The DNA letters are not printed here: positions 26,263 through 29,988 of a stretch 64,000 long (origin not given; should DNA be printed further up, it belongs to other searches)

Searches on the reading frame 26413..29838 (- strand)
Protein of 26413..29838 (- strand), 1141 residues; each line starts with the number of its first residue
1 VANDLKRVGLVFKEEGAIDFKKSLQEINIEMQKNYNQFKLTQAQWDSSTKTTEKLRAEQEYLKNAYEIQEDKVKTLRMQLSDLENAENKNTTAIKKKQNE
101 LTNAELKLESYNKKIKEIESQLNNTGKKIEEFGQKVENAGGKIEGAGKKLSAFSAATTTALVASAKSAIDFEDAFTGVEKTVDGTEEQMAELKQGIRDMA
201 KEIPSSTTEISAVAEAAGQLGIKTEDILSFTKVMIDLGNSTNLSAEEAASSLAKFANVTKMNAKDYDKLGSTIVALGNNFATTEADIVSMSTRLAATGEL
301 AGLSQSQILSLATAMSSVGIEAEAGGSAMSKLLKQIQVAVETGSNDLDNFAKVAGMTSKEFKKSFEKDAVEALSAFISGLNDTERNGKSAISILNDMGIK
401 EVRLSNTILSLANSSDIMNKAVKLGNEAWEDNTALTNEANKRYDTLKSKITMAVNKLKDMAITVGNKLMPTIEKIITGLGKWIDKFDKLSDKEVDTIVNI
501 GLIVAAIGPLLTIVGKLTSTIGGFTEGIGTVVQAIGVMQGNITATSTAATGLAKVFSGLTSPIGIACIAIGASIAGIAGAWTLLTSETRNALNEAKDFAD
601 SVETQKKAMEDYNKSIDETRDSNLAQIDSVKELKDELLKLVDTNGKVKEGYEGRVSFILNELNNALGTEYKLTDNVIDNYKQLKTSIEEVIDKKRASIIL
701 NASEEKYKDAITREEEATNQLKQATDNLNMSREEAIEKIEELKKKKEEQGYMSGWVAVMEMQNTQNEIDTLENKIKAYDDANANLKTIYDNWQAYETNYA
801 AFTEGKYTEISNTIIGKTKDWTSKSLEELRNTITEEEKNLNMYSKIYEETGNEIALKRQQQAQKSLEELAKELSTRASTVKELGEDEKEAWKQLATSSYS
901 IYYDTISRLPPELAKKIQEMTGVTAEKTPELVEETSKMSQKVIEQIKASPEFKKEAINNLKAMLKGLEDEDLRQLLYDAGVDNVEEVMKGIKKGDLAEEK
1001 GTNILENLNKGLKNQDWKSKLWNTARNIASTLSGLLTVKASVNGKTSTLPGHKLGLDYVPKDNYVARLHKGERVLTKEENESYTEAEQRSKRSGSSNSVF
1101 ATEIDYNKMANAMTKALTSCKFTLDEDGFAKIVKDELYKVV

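Call 69: search_protein_families(library=pfam, proteins=[window:26413-29838:-], max_evalue=0.001)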
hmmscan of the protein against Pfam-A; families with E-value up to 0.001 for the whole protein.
window:26413-29838:- (1141 aa): 2 families
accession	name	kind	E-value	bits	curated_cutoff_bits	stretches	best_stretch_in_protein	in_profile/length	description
PF10145.14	PhageMin_Tail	-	5.4e-23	82.4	33.2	1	195-388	3-192/201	Phage-related minor tail protein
PF13166.12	AAA_13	-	5.8e-05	22.4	36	1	30-221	280-471/713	AAA domain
